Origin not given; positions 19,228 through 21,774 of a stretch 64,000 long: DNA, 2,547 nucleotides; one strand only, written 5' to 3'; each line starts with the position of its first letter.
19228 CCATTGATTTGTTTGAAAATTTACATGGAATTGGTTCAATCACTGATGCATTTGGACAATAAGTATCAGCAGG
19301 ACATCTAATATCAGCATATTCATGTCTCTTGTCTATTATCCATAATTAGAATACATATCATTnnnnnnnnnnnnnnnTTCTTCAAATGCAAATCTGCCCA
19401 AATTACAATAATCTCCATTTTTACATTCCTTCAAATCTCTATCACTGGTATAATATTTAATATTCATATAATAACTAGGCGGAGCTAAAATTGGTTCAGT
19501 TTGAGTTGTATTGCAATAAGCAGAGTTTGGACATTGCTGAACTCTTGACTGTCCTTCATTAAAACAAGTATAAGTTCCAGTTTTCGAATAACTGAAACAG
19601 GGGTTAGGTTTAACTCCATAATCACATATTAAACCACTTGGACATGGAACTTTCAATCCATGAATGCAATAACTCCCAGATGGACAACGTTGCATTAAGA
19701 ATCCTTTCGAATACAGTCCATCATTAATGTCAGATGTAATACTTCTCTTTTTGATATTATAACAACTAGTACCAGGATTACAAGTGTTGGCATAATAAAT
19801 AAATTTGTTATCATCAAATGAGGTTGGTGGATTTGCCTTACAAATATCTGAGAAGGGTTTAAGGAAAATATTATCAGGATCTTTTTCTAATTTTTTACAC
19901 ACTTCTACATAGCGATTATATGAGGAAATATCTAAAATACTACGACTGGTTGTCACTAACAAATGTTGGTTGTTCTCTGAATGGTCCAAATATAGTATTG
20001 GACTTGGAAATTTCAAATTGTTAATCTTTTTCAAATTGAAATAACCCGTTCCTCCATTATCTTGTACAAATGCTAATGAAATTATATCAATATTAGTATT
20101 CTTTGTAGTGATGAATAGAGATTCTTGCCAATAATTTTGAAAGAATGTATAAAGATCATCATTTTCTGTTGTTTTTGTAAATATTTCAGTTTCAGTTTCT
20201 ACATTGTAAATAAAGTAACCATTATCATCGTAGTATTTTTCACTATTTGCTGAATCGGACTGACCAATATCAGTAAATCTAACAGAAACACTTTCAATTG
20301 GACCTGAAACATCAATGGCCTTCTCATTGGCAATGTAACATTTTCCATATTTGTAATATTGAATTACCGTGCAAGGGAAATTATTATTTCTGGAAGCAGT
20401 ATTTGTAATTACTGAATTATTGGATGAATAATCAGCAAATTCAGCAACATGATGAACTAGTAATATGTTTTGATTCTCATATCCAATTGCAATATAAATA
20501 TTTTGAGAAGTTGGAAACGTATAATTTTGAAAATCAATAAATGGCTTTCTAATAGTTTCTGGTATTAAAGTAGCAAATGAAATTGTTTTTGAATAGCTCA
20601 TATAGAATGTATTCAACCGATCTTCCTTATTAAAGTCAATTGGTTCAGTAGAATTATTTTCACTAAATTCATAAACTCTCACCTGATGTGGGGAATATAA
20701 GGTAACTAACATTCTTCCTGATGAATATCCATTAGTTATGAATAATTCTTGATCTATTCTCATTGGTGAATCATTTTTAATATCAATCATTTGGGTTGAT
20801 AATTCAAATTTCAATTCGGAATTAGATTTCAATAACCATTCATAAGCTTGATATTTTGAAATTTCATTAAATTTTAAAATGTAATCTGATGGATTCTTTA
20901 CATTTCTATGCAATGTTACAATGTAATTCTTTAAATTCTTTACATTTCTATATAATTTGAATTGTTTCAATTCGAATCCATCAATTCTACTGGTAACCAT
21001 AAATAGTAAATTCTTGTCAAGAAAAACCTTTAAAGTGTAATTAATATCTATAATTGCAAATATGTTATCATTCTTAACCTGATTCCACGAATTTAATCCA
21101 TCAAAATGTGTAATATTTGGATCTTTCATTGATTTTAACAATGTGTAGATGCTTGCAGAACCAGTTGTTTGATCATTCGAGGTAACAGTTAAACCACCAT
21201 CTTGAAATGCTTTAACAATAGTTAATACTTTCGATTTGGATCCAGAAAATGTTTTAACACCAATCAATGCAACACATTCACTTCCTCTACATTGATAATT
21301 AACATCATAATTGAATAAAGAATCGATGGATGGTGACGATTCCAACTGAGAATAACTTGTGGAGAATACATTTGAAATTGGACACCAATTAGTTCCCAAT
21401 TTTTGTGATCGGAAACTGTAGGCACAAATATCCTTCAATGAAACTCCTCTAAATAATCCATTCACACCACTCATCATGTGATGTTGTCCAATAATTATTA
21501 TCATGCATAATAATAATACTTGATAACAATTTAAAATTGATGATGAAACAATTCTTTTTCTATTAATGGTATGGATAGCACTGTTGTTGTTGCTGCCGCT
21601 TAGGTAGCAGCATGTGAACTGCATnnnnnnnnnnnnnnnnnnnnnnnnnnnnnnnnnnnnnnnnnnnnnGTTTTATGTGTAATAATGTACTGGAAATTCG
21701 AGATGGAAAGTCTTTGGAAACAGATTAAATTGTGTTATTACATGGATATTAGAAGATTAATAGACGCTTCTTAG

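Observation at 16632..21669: ABCG half-transporter fused to a giant N-terminal ectodomain with CPxGxYC Cys-repeats and an extra TM helix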

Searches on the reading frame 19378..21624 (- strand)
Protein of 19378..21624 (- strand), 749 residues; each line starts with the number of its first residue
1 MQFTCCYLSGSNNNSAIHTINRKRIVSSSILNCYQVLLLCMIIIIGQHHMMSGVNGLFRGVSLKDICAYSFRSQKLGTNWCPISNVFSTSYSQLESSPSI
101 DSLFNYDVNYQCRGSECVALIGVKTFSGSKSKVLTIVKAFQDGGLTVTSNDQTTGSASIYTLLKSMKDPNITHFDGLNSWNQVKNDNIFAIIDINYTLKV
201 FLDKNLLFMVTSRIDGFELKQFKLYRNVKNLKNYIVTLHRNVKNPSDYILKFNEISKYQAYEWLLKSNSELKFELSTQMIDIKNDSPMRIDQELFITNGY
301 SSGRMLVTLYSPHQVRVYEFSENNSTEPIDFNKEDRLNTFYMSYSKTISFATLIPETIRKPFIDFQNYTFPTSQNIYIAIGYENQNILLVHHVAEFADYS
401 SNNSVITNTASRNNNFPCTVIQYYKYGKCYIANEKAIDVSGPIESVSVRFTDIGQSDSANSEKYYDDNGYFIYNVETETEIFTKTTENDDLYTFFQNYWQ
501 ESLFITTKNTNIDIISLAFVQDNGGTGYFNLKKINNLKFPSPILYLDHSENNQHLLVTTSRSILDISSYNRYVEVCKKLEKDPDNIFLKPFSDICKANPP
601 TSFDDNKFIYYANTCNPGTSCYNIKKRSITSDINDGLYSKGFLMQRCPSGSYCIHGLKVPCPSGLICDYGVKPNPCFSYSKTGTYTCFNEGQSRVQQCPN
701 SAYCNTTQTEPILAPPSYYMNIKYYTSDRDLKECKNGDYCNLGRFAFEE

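Call 43: search_protein_representatives(alignment_id=A1)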
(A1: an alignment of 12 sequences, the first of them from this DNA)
Query: 12 sequences, 378 profile positions. Proteins with E-value up to 0.001 (for the whole library): 177; up to 1e-10: 135; up to 1e-30: 52. The best 150 are listed.
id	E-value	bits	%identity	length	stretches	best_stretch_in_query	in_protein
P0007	3.8e-121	421.2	-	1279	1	34-378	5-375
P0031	9.8e-78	278.3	-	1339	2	25-378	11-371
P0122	1.4e-67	244.9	-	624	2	119-378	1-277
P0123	2.3e-67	244.2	-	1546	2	24-378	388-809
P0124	2.0e-63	231.2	-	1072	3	36-377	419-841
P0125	1.7e-62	228.2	-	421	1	35-363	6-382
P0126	3.3e-60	220.6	-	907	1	35-376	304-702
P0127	5.2e-60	220.0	-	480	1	34-378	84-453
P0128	1.9e-59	218.1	-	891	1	27-376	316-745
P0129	9.4e-59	215.8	-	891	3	35-377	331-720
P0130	1.0e-57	212.4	-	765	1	35-377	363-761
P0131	1.2e-55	205.6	-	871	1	26-376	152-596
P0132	7.1e-53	196.5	-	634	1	30-361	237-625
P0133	1.6e-51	192.0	-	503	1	27-377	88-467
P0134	6.3e-50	186.8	-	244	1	118-337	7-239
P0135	1.7e-49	185.4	-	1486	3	36-377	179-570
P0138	1.3e-47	179.1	-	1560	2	31-377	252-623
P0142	3.3e-41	158.1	-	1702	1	36-377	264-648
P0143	5.9e-41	157.3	-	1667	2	12-377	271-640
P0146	6.6e-40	153.8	-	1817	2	57-377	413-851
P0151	7.4e-38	147.1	-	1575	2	37-378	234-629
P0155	4.9e-37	144.4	-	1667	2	209-378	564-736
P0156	3.9e-35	138.1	-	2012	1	79-377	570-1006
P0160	8.8e-33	130.3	-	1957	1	240-378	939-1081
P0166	6.4e-32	127.5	-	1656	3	30-378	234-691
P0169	2.5e-31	125.5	-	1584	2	36-378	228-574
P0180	1.5e-28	116.4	-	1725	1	102-377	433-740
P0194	8.5e-25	104.1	-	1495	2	224-377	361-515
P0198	2.1e-23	99.5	-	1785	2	36-378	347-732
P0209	1.5e-19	86.8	-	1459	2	222-378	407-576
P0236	1.4e-13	67.2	-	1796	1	234-377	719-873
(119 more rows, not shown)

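Call 45: list_cluster_members(proteins=[P0123, P0142, P0146, P0156, P0198, P0155, P0180, P0166, P0138, P0209])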
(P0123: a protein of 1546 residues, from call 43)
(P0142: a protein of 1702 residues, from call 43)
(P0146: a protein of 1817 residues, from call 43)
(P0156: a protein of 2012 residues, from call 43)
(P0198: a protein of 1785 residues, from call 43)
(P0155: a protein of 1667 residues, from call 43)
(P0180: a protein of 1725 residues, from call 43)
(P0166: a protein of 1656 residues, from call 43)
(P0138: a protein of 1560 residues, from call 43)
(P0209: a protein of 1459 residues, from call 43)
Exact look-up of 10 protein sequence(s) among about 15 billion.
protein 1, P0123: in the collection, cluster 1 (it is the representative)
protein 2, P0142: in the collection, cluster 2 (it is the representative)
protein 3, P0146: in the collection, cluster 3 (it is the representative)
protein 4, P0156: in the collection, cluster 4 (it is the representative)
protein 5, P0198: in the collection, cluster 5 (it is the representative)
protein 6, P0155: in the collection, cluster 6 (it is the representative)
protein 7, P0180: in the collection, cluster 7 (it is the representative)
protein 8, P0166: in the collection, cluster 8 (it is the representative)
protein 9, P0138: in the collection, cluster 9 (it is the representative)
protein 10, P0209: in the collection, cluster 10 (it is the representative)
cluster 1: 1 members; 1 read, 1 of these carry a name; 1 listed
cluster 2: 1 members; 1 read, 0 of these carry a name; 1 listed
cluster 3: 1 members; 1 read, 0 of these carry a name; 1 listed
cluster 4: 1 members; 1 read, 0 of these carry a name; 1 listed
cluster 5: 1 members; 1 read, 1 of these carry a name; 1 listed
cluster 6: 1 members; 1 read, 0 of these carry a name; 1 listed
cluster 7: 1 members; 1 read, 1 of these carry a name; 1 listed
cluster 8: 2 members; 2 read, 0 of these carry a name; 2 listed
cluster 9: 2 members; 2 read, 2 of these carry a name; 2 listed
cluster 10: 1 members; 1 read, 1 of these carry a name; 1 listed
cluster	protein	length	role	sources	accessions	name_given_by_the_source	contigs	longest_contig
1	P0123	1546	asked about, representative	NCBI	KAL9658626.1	hypothetical protein ABK040_006162 [Willaertia magna]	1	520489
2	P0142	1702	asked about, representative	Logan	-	-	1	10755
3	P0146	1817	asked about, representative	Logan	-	-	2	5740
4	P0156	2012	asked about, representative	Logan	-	-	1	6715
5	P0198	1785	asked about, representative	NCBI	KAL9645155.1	hypothetical protein ABK040_002358 [Willaertia magna]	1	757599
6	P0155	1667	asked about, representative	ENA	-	-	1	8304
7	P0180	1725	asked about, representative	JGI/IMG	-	ABC-type multidrug transport system ATPase subunit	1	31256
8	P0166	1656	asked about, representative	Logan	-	-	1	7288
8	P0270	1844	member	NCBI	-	-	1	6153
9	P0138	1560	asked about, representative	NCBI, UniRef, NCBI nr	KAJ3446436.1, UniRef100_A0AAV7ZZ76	abc transporter g family member [Anaeramoeba flamelloides] | Abc transporter g family member n=1 Tax=Anaeramoeba flamelloides TaxID=1746091 ...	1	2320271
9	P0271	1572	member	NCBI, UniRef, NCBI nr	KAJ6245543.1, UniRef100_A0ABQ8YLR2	abc transporter g family member 28 [Anaeramoeba flamelloides] | Abc transporter g family member 28 n=1 Tax=Anaeramoeba flamelloides TaxID=1746091 ...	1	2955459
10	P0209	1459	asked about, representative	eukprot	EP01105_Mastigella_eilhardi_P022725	TRINITY_DN5643_c0_g1_i1.p1 TRINITY_DN5643_c0_g1~~TRINITY_DN5643_c0_g1_i1.p1 ORF ...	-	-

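Call 63: search_protein_families(library=pfam, proteins=[P0156, P0146, P0142, P0209], max_evalue=0.01)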
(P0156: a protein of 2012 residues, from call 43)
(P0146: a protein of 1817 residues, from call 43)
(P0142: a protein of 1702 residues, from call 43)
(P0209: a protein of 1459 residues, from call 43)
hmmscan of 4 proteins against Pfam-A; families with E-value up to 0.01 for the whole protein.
P0156 (2012 aa): 5 families
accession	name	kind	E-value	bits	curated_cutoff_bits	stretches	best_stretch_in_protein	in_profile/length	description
PF19055.6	ABC2_membrane_7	-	2.7e-44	152.1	22.7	2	1805-2008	213-409/410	ABC-2 type transporter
PF00005.33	ABC_tran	-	2.2e-29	103.2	25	1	1370-1522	1-137/137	ABC transporter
PF01061.29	ABC2_membrane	-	5e-13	49.5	26.9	1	1724-1951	2-205/211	ABC-2 type transporter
PF13304.12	AAA_21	-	0.0027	18.3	27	0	1382-1457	1-89/304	AAA domain, putative AbiEii toxin, Type IV TA system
PF13481.12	AAA_25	-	0.0037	17.4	27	1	1373-1408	26-61/195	AAA domain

P0146 (1817 aa): 3 families
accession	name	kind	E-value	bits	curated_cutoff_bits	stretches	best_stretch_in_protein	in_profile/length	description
PF19055.6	ABC2_membrane_7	-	3.7e-37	128.6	22.7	2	1397-1529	1-138/410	ABC-2 type transporter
PF00005.33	ABC_tran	-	9.9e-25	88.2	25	1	1216-1368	1-137/137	ABC transporter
PF03193.22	RsgA_GTPase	-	0.0054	17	30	0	1223-1250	104-130/174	RsgA GTPase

P0142 (1702 aa): 9 families
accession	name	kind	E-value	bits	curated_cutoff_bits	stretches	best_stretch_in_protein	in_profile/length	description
PF00005.33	ABC_tran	-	3.6e-24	86.3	25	1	977-1134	1-137/137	ABC transporter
PF19055.6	ABC2_membrane_7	-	1.1e-23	84.3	22.7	2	1164-1300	1-139/410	ABC-2 type transporter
PF01061.29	ABC2_membrane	-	8.7e-17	61.8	26.9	1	1339-1563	2-207/211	ABC-2 type transporter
PF02463.25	SMC_N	-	4.5e-05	23.4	40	1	988-1152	25-187/220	RecF/RecN/SMC N terminal domain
PF13304.12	AAA_21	-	0.00016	22.3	27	0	989-1007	1-19/304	AAA domain, putative AbiEii toxin, Type IV TA system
PF20703.3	nSTAND1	-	0.00057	20.1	27.1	1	979-1012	25-56/379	Novel STAND NTPase 1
PF03193.22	RsgA_GTPase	-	0.00098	19.4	30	1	962-1009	82-128/174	RsgA GTPase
PF13481.12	AAA_25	-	0.006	16.7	27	0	972-1007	18-53/195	AAA domain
PF01637.24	ATPase_2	-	0.0067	16.7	33.2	0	989-1046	22-69/225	ATPase domain predominantly from Archaea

P0209 (1459 aa): 5 families
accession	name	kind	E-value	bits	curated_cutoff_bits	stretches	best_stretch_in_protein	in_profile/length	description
PF19055.6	ABC2_membrane_7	-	1e-32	114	22.7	2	1237-1398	202-357/410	ABC-2 type transporter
PF00005.33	ABC_tran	-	5.7e-26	92.2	25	1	861-1013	1-137/137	ABC transporter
PF01061.29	ABC2_membrane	-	9.5e-23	81.3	26.9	1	1170-1392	1-205/211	ABC-2 type transporter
PF03193.22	RsgA_GTPase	-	0.0056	16.9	30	0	851-895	87-130/174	RsgA GTPase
PF20703.3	nSTAND1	-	0.0071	16.5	27.1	0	864-889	26-51/379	Novel STAND NTPase 1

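Call 67: predict_structure(alignment_id=A3)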
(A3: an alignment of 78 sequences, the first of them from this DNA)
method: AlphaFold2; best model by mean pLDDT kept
length: 700 residues; sequences in the alignment: 78
mean_pLDDT: 85.2   pTM: 0.86
mean pLDDT of the five models: 85.2, 85.2, 83.9, 83.4, 83.1
residues with pLDDT >= 90: 434; 70-90: 143; 50-70: 64; < 50: 59
segments of 3 or more residues with pLDDT < 50: 1-36, 48-54, 132-134, 411-414, 416-423
pLDDT, mean of each block of 10 residues (from residue 1): 41 47 40 48 57 62 94 87 80 87 70 63 85 57 68 65 85 94 94 98 92 97 97 94 90 96 98 95 97 97 97 87 96 97 96 85 95 95 97 96 73 46 64 80 86 97 96 83 95 95 94 95 96 96 91 91 90 88 91 89 94 93 83 88 94 92 96 93 94 93
secondary structure, 60 per line:
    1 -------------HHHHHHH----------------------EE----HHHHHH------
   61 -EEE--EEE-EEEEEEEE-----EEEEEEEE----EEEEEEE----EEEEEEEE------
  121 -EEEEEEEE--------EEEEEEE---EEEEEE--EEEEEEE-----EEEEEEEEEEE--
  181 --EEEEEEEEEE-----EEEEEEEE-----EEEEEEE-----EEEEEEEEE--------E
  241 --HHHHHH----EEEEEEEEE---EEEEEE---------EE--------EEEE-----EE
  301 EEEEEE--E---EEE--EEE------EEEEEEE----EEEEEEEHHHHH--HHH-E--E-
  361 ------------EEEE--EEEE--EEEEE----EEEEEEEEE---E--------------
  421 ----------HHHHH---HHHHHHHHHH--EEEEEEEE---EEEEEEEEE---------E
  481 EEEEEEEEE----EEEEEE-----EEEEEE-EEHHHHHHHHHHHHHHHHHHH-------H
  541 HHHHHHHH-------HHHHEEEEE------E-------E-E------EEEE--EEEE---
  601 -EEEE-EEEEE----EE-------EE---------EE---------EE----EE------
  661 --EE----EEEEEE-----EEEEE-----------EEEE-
elements in order (helices of 4 or more, strands of 3 or more residues): H14-20 H49-54 E62-64 E67-69 E71-78 E84-91 E96-102 E107-114 E122-129 E138-144 E148-153 E156-162 E168-178 E183-192 E198-205 E211-217 E223-231 H243-248 E253-261 E265-270 E290-293 E299-306 E313-315 E318-320 E327-333 E338-344 H345-349 E373-376 E379-382 E385-389 E394-402 H431-435 H439-448 E451-458 E462-470 E480-489 E494-499 E505-510 H514-532 H540-548 H556-559 E560-564 E588-591 E594-597 E602-605 E607-611 E669-674 E680-684 E696-699

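Call 82: fold_search(model_id=the predicted structure, library=pdb)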
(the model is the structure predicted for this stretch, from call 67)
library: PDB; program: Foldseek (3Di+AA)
matches with E <= 10: 1308; with E <= 0.001: 431
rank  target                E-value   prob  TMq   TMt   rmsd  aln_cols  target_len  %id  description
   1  9n6z_LQ               9.8e-08  1.00  0.15  0.13  22.2       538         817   10  SSU processome maturation and disassembly, State D (released 2025-11-05)
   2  3k26_A                2.8e-07  1.00  0.30  0.53   9.4       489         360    8  Complex structure of EED and trimethylated H3K4 (released 2009-12-15)
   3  5naf_A                2.8e-07  1.00  0.27  0.47   9.3       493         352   10  Co-crystal structure of an MeCP2 peptide with TBLR1 WD40 domain (released 2017-03-29)
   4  9n74_LQ               3.1e-07  1.00  0.15  0.14  22.3       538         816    9  SSU processome maturation and disassembly, State H (released 2025-10-29)
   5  6u4y_E                4.8e-07  1.00  0.30  0.53   9.4       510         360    8  Crystal Structure of an EZH2-EED Complex in an Oligomeric State (released 2020-07-08)
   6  9n73_LQ               8.0e-07  1.00  0.23  0.20  18.7       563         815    8  SSU processome maturation and disassembly, State G (released 2025-10-29)
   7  3iiy_A                8.9e-07  1.00  0.31  0.53   8.4       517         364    8  Crystal structure of Eed in complex with a trimethylated histone H1K26 peptide (released 2009-09-15)
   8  7mqa_LQ               8.9e-07  1.00  0.13  0.12  21.4       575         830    8  Cryo-EM structure of the human SSU processome, state post-A1 (released 2021-09-22)
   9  9ejm_A                1.0e-06  1.00  0.22  0.18  27.5       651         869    6  Lgl2 bound to the aPKCiota-Par6B complex in its ADP-bound form (released 2025-07-02)
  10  6sj7_B                1.1e-06  1.00  0.24  0.22  16.1       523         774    9  Structure of the human DDB1-DDA1-DCAF15 E3 ubiquitin ligase bound to RBM39 and Indisulam (released 2019-12-18)
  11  9n6v_LQ               1.2e-06  0.99  0.14  0.12  22.2       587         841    9  SSU processome maturation and disassembly, State A (released 2025-11-05)
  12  6u4y_D                1.4e-06  1.00  0.30  0.52   9.5       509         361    8  Crystal Structure of an EZH2-EED Complex in an Oligomeric State (released 2020-07-08)
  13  6zqf_UL               1.5e-06  0.90  0.11  0.10  21.7       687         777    9  Cryo-EM structure of the 90S pre-ribosome from Saccharomyces cerevisiae, state Dis-B (Poly-Ala) (released 2020-09-23)
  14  2qxv_A                2.1e-06  1.00  0.31  0.55   8.5       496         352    9  Structural basis of EZH2 recognition by EED (released 2007-08-28)
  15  7y5u_B                2.1e-06  1.00  0.27  0.45  11.0       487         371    7  Cryo-EM structure of the monomeric human CAF1LC-H3-H4 complex (released 2023-08-16)
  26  4gq1                  3.2e-06  1.00  0.30  0.55   8.4       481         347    9  Nup37 of S. pombe (released 2012-10-03)
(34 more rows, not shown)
